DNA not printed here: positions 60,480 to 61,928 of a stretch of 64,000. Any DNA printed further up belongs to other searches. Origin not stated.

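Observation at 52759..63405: Candidate envelope-lipid biosynthesis and export system: ACP / LpxL-type acyltransferase / dehydratase / KS operon plus half-KS, with an MMPL-PlsC fusion, split around lptD-like and amidase genes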

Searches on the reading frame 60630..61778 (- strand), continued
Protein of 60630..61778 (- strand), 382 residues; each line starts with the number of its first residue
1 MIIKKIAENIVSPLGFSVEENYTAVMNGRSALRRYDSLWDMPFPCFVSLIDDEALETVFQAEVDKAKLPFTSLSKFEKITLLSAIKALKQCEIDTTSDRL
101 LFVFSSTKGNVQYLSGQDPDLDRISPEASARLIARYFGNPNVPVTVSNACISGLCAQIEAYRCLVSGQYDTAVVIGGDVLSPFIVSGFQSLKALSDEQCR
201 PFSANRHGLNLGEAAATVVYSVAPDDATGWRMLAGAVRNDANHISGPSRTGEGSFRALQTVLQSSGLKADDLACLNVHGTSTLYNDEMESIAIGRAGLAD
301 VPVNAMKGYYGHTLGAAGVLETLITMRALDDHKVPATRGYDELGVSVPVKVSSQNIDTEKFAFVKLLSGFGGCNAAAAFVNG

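Call 69: find_homologous_proteins(query=L083:12394-13569:+, max_evalue=1e-50)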
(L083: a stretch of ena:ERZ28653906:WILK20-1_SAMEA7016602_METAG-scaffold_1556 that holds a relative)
Query L083:12394-13569:+ (391 aa): 7753 proteins with E <= 1e-50 among 8000 candidates; the best 120 are listed.
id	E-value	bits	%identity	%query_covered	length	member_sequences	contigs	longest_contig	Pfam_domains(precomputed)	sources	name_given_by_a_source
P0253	1.1e-256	869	100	100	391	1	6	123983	PF00109.33,PF00108.30,PF02801.29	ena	-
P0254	6.0e-254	860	99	100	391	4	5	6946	PF00109.33,PF00108.30,PF02801.29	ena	-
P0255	9.9e-247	836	96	100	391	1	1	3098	PF00109.33,PF00108.30,PF02801.29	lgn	-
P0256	5.4e-230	781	91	100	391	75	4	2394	PF00109.33,PF00108.30,PF02801.29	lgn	-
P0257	2.0e-225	766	88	100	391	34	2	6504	PF00109.33,PF00108.30,PF02801.29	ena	-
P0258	3.2e-225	765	88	100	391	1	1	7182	PF00109.33,PF00108.30,PF02801.29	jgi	jgi:3-oxoacyl-[acyl-carrier-protein] synthase-1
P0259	4.4e-225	765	89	100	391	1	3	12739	PF00109.33,PF00108.30,PF02801.29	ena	-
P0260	5.6e-225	764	88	100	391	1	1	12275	PF00109.33,PF00108.30,PF02801.29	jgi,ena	-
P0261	8.0e-225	764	88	100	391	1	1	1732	PF00109.33,PF00108.30,PF02801.29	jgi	-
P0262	3.3e-222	755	88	100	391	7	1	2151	PF00109.33,PF00108.30,PF02801.29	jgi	-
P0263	5.3e-221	751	87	100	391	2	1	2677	PF00109.33,PF00108.30,PF02801.29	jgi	jgi:3-oxoacyl-[acyl-carrier-protein] synthase-1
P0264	8.8e-221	750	87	100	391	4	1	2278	PF00109.33,PF00108.30,PF02801.29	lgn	-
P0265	1.0e-220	750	87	100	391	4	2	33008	PF00109.33,PF00108.30,PF02801.29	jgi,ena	-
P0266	2.8e-220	749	87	100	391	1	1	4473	PF00109.33,PF00108.30,PF02801.29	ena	-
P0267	4.4e-220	748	86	100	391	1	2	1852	PF00109.33,PF02801.29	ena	-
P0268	3.1e-219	745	86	100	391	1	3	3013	PF00109.33,PF02801.29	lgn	-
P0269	1.2e-218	743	86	100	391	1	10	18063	PF00109.33,PF00108.30,PF02801.29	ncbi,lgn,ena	-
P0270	1.2e-218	743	87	100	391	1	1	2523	PF00109.33,PF00108.30,PF02801.29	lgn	-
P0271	3.3e-217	739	85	100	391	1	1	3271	PF00109.33,PF00108.30,PF02801.29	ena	-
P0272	3.3e-217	739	85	100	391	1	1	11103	PF00109.33,PF00108.30,PF02801.29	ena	-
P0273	3.5e-217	739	85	100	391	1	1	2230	PF00109.33,PF00108.30,PF02801.29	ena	-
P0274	4.4e-217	738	85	100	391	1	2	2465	PF00109.33,PF00108.30,PF02801.29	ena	-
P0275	5.6e-217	738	85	100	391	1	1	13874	PF00109.33,PF00108.30,PF02801.29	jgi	-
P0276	6.6e-217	738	85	100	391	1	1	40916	PF00109.33,PF02801.29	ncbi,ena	-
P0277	7.4e-217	738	85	100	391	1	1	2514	PF00109.33,PF00108.30,PF02801.29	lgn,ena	-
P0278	8.0e-217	737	85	100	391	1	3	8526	PF00109.33,PF00108.30,PF02801.29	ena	-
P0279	9.8e-217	737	85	100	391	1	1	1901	PF00109.33,PF00108.30,PF02801.29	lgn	-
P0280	1.2e-216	737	85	100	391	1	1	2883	PF00109.33,PF00108.30,PF02801.29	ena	-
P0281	1.5e-216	737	85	100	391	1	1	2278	PF00109.33,PF00108.30,PF02801.29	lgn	-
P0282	1.6e-216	736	85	100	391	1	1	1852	PF00109.33,PF00108.30,PF02801.29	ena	-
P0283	2.0e-216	736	86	100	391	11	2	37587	PF00109.33,PF00108.30,PF02801.29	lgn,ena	-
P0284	2.1e-216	736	85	100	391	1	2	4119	PF00109.33,PF00108.30,PF02801.29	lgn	-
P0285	2.2e-216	736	85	100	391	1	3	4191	PF00109.33,PF00108.30,PF02801.29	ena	-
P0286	2.3e-216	736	85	100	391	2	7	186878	PF00109.33,PF00108.30,PF02801.29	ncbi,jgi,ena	jgi:3-oxoacyl-[acyl-carrier-protein] synthase-1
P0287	2.6e-216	736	85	100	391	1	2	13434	PF00109.33,PF00108.30,PF02801.29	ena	-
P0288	2.8e-216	736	85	100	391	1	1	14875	PF00109.33,PF00108.30,PF02801.29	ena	-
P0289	2.8e-216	736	85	100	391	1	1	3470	PF00109.33,PF00108.30,PF02801.29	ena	-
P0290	3.3e-216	735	86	100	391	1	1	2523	PF00109.33,PF00108.30,PF02801.29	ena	-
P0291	4.4e-216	735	85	100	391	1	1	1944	PF00109.33,PF00108.30,PF02801.29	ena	-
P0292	4.8e-216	735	85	100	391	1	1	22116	PF00109.33,PF00108.30,PF02801.29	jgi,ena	-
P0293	5.0e-216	735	85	100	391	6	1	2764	PF00109.33,PF00108.30,PF02801.29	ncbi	-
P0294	7.2e-216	734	85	100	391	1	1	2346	PF00109.33,PF00108.30,PF02801.29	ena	-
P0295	7.6e-216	734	85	100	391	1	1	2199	PF00109.33,PF00108.30,PF02801.29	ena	-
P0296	7.8e-216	734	85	100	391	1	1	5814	PF00109.33,PF00108.30,PF02801.29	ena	-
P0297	8.1e-216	734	85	100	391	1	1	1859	PF00109.33,PF00108.30,PF02801.29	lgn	-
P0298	8.8e-216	734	85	100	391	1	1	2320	PF00109.33,PF00108.30,PF02801.29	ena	-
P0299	9.9e-216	734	85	100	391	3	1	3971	PF00109.33,PF00108.30,PF02801.29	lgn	-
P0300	1.3e-215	733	84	100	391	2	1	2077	PF00109.33,PF00108.30,PF02801.29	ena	-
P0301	1.4e-215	733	84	100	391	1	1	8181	PF00109.33,PF00108.30,PF02801.29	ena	-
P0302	1.5e-215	733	84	100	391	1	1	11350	PF00109.33,PF00108.30,PF02801.29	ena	-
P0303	2.2e-215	733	85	100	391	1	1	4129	PF00109.33,PF00108.30,PF02801.29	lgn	-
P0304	2.5e-215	732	84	100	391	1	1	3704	PF00109.33,PF00108.30,PF02801.29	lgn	-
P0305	2.8e-215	732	84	100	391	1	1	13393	PF00109.33,PF00108.30,PF02801.29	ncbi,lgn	-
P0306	5.2e-215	731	84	100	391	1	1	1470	PF00109.33,PF00108.30,PF02801.29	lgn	-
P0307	5.6e-215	731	84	100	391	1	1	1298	PF00109.33,PF00108.30,PF02801.29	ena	-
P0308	6.2e-215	731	84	100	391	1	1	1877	PF00109.33,PF00108.30,PF02801.29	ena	-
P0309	1.7e-214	730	84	100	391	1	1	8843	PF00109.33,PF00108.30,PF02801.29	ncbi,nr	ncbi:MAG: beta-ketoacyl-[acyl-carrier-protein] synthase family protein [Bacteroidales bacterium]|nr:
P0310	3.5e-214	729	84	100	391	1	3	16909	PF00109.33,PF00108.30,PF02801.29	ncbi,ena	-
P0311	5.5e-214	728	84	100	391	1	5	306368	PF00109.33,PF00108.30,PF02801.29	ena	-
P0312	8.4e-214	727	84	100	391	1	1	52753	PF00109.33,PF00108.30,PF02801.29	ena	-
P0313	1.3e-211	720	84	100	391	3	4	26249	PF00109.33,PF00108.30,PF02801.29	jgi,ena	-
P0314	1.7e-211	720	84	100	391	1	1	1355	PF00109.33,PF00108.30,PF02801.29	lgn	-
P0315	2.5e-211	719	84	100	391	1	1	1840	PF00109.33,PF00108.30,PF02801.29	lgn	-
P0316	7.0e-201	685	98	80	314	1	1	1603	PF00109.33,PF00108.30,PF02801.29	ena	-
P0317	2.0e-200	683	81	100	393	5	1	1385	PF00109.33,PF00108.30,PF02801.29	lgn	-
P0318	7.1e-200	682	80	100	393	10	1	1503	PF00109.33,PF00108.30,PF02801.29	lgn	-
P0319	9.9e-200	681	79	100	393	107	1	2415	PF00109.33,PF00108.30,PF02801.29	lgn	-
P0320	3.2e-197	673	79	100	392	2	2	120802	PF00109.33,PF00108.30,PF02801.29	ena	-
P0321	4.9e-196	669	79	100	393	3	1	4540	PF00109.33,PF00108.30,PF02801.29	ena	-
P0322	4.9e-196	669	79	100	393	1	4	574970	PF00109.33,PF00108.30,PF02801.29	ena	-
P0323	1.2e-194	664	79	100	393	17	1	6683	PF00109.33,PF00108.30,PF02801.29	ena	-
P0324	3.1e-193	660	77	100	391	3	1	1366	PF00109.33,PF02801.29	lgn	-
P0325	3.2e-193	660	78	100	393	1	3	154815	PF00109.33,PF00108.30,PF02801.29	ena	-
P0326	4.0e-193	659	78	100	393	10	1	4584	PF00109.33,PF00108.30,PF02801.29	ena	-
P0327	1.4e-192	658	78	100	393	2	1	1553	PF00109.33,PF00108.30,PF02801.29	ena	-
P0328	2.2e-192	657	77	100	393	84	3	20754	PF00109.33,PF00108.30,PF02801.29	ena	-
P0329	2.8e-192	657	78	100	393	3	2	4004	PF00109.33,PF00108.30,PF02801.29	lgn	-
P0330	6.2e-192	656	78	100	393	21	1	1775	PF00109.33,PF00108.30,PF02801.29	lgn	-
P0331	5.6e-191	652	78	100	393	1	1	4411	PF00109.33,PF00108.30,PF02801.29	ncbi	-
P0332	5.6e-191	652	77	100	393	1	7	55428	PF00109.33,PF00108.30,PF02801.29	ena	-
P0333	1.0e-190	652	78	100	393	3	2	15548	PF00109.33,PF00108.30,PF02801.29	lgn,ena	-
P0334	1.2e-190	651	78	100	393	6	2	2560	PF00109.33,PF00108.30,PF02801.29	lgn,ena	-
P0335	1.9e-190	651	78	100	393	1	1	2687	PF00109.33,PF00108.30,PF02801.29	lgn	-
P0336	2.8e-190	650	77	100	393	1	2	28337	PF00109.33,PF00108.30,PF02801.29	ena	-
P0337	3.7e-190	650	77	100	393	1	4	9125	PF00109.33,PF00108.30,PF02801.29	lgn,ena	-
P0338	6.8e-190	649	77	100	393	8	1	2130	PF00109.33,PF00108.30,PF02801.29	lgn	-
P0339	7.8e-190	649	77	100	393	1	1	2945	PF00109.33,PF00108.30,PF02801.29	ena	-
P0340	1.1e-189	648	77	100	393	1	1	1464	PF00109.33,PF00108.30,PF02801.29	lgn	-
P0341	1.9e-189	647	77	100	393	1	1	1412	PF00109.33,PF00108.30,PF02801.29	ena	-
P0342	2.2e-189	647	77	100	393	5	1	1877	PF00109.33,PF00108.30,PF02801.29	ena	-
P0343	2.9e-189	647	77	100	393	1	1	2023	PF00109.33,PF00108.30,PF02801.29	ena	-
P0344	7.5e-189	645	77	100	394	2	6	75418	PF00109.33,PF00108.30,PF02801.29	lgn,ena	-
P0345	3.3e-188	643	76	100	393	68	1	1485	PF00109.33,PF00108.30,PF02801.29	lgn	-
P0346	5.5e-188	643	76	100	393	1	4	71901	PF00109.33,PF00108.30,PF02801.29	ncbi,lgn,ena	-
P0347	2.3e-187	640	76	100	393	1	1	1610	PF00109.33,PF00108.30,PF02801.29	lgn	-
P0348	2.4e-187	640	76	100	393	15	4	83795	PF00109.33,PF00108.30,PF02801.29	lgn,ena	-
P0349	1.0e-186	638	76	100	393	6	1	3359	PF00109.33,PF00108.30,PF02801.29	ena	-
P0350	4.7e-186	636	76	100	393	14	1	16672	PF00109.33,PF00108.30,PF02801.29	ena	-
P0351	4.9e-186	636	76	100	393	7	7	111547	PF00109.33,PF00108.30,PF02801.29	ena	-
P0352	1.4e-182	625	75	100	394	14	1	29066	PF00109.33,PF00108.30,PF02801.29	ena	-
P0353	1.6e-182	625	76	100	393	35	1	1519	PF00109.33,PF00108.30,PF02801.29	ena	-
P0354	2.1e-182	624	74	100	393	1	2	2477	PF00109.33,PF00108.30,PF02801.29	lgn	-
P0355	2.9e-182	624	75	100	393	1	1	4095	PF00109.33,PF00108.30,PF02801.29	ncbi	-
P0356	6.6e-178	609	72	100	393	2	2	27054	PF00109.33,PF00108.30,PF02801.29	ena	-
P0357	4.0e-177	607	72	100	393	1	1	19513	PF00109.33,PF00108.30,PF02801.29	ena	-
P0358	2.9e-176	604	71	100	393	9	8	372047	PF00109.33,PF00108.30,PF02801.29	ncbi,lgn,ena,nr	ncbi:MAG: beta-ketoacyl-[Bacteroidales bacterium]|nr:beta-ketoacyl-[acyl-carrier-protein] synthase f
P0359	1.4e-175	602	71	100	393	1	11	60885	PF00109.33,PF00108.30,PF02801.29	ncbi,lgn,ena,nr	ncbi:MAG: beta-ketoacyl-[acyl-carrier-protein] synthase family protein [Bacteroidales bacterium]|nr:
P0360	1.5e-175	602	71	100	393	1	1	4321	PF00109.33,PF00108.30,PF02801.29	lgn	-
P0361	1.5e-175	602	72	97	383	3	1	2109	PF00109.33,PF00108.30,PF02801.29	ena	-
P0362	2.8e-174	597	71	100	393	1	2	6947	PF00109.33,PF00108.30,PF02801.29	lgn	-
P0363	3.0e-174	597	71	100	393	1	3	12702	PF00109.33,PF00108.30,PF02801.29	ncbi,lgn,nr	ncbi:MAG: beta-ketoacyl-[acyl-carrier-protein] synthase family protein [Bacteroidales bacterium]|nr:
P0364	5.0e-174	597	71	100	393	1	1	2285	PF00109.33,PF00108.30,PF02801.29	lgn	-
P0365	1.3e-173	595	70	100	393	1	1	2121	PF00109.33,PF00108.30,PF02801.29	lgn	-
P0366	2.2e-172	591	70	100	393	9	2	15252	PF00109.33,PF00108.30,PF02801.29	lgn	-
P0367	9.3e-171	586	71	97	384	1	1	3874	PF00109.33,PF00108.30,PF02801.29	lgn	-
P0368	2.5e-169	581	69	100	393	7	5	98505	PF00109.33,PF00108.30,PF02801.29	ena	-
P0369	4.9e-161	554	64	100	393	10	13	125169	PF00109.33,PF02801.29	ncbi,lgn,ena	-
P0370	3.9e-159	548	65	100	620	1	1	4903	PF00109.33,PF13723.13,PF00108.30,PF02801.29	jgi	-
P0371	2.1e-158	545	65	100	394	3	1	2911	PF00109.33,PF00108.30,PF02801.29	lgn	-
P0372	1.9e-157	542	80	81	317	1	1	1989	PF00109.33,PF00108.30,PF02801.29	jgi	jgi:3-oxoacyl-[acyl-carrier-protein] synthase-1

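Call 70: find_encoding_contigs(protein=P0269, flank=10000, max_places=10)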
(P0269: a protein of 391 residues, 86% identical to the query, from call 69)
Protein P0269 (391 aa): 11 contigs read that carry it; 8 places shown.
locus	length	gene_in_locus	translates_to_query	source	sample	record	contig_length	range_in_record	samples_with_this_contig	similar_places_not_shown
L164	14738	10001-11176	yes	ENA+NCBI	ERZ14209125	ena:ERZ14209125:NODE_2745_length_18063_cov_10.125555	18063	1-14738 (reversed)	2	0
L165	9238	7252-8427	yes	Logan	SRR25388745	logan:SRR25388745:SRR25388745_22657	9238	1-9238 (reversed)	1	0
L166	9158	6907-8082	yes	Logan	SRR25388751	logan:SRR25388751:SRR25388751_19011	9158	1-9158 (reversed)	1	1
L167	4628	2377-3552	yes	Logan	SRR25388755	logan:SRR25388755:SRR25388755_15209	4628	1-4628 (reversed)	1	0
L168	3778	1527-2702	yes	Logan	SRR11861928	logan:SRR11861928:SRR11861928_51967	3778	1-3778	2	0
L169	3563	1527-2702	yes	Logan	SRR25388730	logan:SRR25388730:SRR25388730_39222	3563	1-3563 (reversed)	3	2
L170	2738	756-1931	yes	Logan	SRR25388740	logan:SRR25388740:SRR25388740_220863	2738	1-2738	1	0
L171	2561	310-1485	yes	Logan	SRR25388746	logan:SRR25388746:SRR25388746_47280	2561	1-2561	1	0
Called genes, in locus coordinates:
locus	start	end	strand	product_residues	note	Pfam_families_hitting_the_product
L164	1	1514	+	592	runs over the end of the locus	PF00501:AMP-binding, PF23562:AMP-binding_C_3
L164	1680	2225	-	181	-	PF02518:HATPase_c, PF13589:HATPase_c_3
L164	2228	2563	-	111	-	PF07085:DRTGG, PF02603:Hpr_kinase_N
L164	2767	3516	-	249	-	PF02811:PHP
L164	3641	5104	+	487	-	PF18998:Flg_new_2, PF28492:Beta_helix_4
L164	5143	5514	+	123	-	PF23297:ACP_SdgA_C (weak), PF00550:PP-binding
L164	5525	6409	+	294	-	PF03279:Lip_A_acyltrans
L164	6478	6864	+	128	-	PF22817:ApeP-like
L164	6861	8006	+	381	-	PF00109:ketoacyl-synt, PF02801:Ketoacyl-synt_C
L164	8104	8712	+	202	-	-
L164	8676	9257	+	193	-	-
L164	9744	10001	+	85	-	PF00550:PP-binding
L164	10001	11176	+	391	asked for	PF00109:ketoacyl-synt, PF00108:Thiolase_N (faint), PF02801:Ketoacyl-synt_C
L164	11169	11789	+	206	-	PF00109:ketoacyl-synt (weak), PF13723:Ketoacyl-synt_2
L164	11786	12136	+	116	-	PF00892:EamA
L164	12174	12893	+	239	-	-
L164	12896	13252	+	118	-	PF22818:ApeI-like, PF07977:FabA (faint)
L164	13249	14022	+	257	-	PF00535:Glycos_transf_2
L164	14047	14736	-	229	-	?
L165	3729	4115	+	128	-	PF22817:ApeP-like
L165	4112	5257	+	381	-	PF00109:ketoacyl-synt, PF02801:Ketoacyl-synt_C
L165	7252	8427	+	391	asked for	PF00109:ketoacyl-synt, PF00108:Thiolase_N (faint), PF02801:Ketoacyl-synt_C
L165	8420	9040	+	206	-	PF00109:ketoacyl-synt (weak), PF13723:Ketoacyl-synt_2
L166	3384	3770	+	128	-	PF22817:ApeP-like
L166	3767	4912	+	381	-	PF00109:ketoacyl-synt, PF02801:Ketoacyl-synt_C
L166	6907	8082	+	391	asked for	PF00109:ketoacyl-synt, PF00108:Thiolase_N (faint), PF02801:Ketoacyl-synt_C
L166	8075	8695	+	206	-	PF00109:ketoacyl-synt (weak), PF13723:Ketoacyl-synt_2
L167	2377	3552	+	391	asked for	PF00109:ketoacyl-synt, PF00108:Thiolase_N (faint), PF02801:Ketoacyl-synt_C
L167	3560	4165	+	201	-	PF13723:Ketoacyl-synt_2, PF00109:ketoacyl-synt (weak)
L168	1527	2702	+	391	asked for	PF00109:ketoacyl-synt, PF00108:Thiolase_N (faint), PF02801:Ketoacyl-synt_C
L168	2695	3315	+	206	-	PF00109:ketoacyl-synt (weak), PF13723:Ketoacyl-synt_2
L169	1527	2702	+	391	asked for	PF00109:ketoacyl-synt, PF00108:Thiolase_N (faint), PF02801:Ketoacyl-synt_C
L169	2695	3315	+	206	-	PF00109:ketoacyl-synt (weak), PF13723:Ketoacyl-synt_2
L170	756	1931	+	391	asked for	PF00109:ketoacyl-synt, PF00108:Thiolase_N (faint), PF02801:Ketoacyl-synt_C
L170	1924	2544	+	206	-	PF00109:ketoacyl-synt (weak), PF13723:Ketoacyl-synt_2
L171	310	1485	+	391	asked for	PF00109:ketoacyl-synt, PF00108:Thiolase_N (faint), PF02801:Ketoacyl-synt_C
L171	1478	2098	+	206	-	PF00109:ketoacyl-synt (weak), PF13723:Ketoacyl-synt_2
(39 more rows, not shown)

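Call 71: find_encoding_contigs(protein=P0305, flank=10000, max_places=5)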
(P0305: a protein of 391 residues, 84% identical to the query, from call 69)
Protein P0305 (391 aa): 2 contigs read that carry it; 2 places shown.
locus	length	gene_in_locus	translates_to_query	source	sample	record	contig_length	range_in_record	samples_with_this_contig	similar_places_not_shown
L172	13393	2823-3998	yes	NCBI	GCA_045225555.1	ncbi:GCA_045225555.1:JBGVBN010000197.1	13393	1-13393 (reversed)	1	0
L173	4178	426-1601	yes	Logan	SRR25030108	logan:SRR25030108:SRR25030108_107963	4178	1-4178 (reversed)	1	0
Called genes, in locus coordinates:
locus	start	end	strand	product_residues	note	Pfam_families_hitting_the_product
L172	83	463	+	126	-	PF22817:ApeP-like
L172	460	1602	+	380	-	PF00109:ketoacyl-synt, PF02801:Ketoacyl-synt_C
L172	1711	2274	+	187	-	-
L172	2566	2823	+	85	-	PF00550:PP-binding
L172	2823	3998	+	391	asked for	PF00109:ketoacyl-synt, PF00108:Thiolase_N (faint), PF02801:Ketoacyl-synt_C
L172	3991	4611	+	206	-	PF13723:Ketoacyl-synt_2, PF00109:ketoacyl-synt (weak)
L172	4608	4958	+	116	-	PF00892:EamA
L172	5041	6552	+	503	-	-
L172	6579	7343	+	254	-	PF03548:LolA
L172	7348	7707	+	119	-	PF22818:ApeI-like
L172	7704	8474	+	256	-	PF00535:Glycos_transf_2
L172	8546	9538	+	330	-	PF28542:DUF8434 (weak), PF02470:MlaD, PF28544:Helical_needle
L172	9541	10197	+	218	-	PF11325:DUF3127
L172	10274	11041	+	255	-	PF08239:SH3_3 (weak), PF18348:SH3_16, PF00877:NLPC_P60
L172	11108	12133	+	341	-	PF02618:YceG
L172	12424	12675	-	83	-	-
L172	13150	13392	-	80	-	?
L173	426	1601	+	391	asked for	PF00109:ketoacyl-synt, PF00108:Thiolase_N (faint), PF02801:Ketoacyl-synt_C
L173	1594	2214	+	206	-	PF13723:Ketoacyl-synt_2, PF00109:ketoacyl-synt (weak)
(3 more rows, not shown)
